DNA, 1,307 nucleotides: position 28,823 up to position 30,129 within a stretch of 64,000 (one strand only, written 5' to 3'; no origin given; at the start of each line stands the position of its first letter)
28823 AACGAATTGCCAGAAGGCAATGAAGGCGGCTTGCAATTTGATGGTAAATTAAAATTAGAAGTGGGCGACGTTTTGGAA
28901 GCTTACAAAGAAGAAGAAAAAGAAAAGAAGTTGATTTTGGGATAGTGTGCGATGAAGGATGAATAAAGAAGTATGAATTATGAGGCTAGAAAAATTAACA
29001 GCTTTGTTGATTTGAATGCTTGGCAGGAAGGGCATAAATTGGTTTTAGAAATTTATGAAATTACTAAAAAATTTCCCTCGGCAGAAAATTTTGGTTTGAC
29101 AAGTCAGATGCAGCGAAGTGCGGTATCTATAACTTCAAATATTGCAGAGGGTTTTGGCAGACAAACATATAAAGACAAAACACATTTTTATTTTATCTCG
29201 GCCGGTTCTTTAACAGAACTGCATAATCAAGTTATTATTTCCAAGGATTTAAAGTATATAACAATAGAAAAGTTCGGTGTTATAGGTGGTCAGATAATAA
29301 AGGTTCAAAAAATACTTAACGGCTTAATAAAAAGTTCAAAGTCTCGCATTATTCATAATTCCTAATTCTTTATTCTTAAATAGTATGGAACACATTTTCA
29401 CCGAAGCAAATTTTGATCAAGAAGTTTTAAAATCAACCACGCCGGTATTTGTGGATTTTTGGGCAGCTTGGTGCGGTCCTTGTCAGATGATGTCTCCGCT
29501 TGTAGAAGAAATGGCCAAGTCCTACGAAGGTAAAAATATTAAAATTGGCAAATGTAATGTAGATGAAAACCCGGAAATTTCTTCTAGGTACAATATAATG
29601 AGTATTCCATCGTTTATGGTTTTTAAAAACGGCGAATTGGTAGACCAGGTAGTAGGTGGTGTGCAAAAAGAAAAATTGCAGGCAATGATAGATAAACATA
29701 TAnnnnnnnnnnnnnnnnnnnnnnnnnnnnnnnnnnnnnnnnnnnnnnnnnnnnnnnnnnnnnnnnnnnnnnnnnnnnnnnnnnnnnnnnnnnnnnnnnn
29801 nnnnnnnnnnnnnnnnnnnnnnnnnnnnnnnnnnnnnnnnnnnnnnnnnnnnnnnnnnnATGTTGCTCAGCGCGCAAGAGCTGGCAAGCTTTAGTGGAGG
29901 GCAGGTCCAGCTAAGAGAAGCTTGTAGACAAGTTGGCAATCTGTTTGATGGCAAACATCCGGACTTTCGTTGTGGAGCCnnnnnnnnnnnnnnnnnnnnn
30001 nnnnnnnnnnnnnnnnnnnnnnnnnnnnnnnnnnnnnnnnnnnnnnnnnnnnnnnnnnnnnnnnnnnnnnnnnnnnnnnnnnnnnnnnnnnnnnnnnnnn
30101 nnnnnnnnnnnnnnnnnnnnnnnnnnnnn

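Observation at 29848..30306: GC-elevated gene encoding a protein with a canonical double-glycine leader (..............) and a strong GGAGGG RBS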

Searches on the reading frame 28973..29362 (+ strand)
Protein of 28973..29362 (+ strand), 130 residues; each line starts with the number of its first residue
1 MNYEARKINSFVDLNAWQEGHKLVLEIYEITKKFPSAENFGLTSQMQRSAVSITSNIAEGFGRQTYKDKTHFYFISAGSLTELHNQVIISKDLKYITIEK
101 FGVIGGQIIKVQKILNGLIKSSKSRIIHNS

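Call 4: search_protein_families(library=pfam, proteins=[window:28973-29362:+], max_evalue=1)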
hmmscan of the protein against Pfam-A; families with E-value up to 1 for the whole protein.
window:28973-29362:+ (130 aa): 3 families
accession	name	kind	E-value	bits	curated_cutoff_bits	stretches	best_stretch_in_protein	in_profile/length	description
PF05635.17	23S_rRNA_IVP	-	1.5e-36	125.3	33.8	1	13-117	2-106/106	23S rRNA-intervening sequence protein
PF22296.2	bAvd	-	2.8e-08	34.7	40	1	21-121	8-106/107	bAvd-like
PF23013.2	IML1_N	-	0.12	13.1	27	1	24-68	35-84/89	IML1 N-terminal double psi beta barrel domain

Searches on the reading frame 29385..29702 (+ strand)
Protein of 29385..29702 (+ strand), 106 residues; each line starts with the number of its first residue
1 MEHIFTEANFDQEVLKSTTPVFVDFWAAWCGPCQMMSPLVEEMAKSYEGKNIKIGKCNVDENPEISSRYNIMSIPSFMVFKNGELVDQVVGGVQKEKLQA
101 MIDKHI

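Call 4: search_protein_families(library=pfam, proteins=[window:29385-29702:+], max_evalue=1)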
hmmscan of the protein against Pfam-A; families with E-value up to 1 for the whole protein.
window:29385-29702:+ (106 aa): 15 families
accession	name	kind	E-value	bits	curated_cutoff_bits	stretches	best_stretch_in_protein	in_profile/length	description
PF00085.26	Thioredoxin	-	1.3e-32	112.3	23.5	1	4-104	4-103/103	Thioredoxin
PF13098.12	Thioredoxin_2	-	4.2e-08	33.9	27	1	16-101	3-103/104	Thioredoxin-like domain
PF13905.12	Thioredoxin_8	-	2.4e-07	31.4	27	2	20-54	3-38/94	Thioredoxin-like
PF14595.12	Thioredoxin_9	-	2.3e-05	24.7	25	1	25-83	48-107/129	Thioredoxin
PF13192.12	Thioredoxin_3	-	3.7e-05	24.1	24.8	1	30-91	10-63/76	Thioredoxin domain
PF00578.27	AhpC-TSA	-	7.5e-05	23.1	26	1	19-67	26-75/124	AhpC/TSA family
PF08534.16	Redoxin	-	0.00014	22.1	26.6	1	20-64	30-75/148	Redoxin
PF13899.12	Thioredoxin_7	-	0.0007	20.1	27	1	13-38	12-37/83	Thioredoxin-like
PF04756.19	OST3_OST6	-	0.00077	19.4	27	1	30-82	46-104/294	OST3 / OST6 family, transporter family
PF20029.6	DUF6436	-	0.0079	16.4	27.3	1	8-85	10-87/133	Domain of unknown function (DUF6436)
PF07449.17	HyaE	-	0.014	15.8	22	1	42-89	52-99/108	Hydrogenase-1 expression protein HyaE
PF13728.12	TraF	-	0.062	13.6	23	1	25-83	136-202/224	F plasmid transfer operon protein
PF05768.20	Glrx-like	-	0.075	13.8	26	1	30-101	10-75/77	Glutaredoxin-like domain (DUF836)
PF02966.22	DIM1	-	0.11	12.7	27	1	2-103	3-104/133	Mitosis protein DIM1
PF16906.11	Ribosomal_L26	-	0.2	12.6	28.8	1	35-66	23-54/82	Ribosomal proteins L26 eukaryotic, L24P archaeal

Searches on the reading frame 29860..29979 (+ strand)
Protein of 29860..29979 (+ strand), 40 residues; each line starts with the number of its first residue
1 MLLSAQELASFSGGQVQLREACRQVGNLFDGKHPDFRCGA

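Call 65: search_protein_families(library=ncbifam, proteins=[window:29860-29979:+], max_evalue=10)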
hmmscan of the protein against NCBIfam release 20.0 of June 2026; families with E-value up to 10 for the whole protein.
seq(40 aa): 0 families
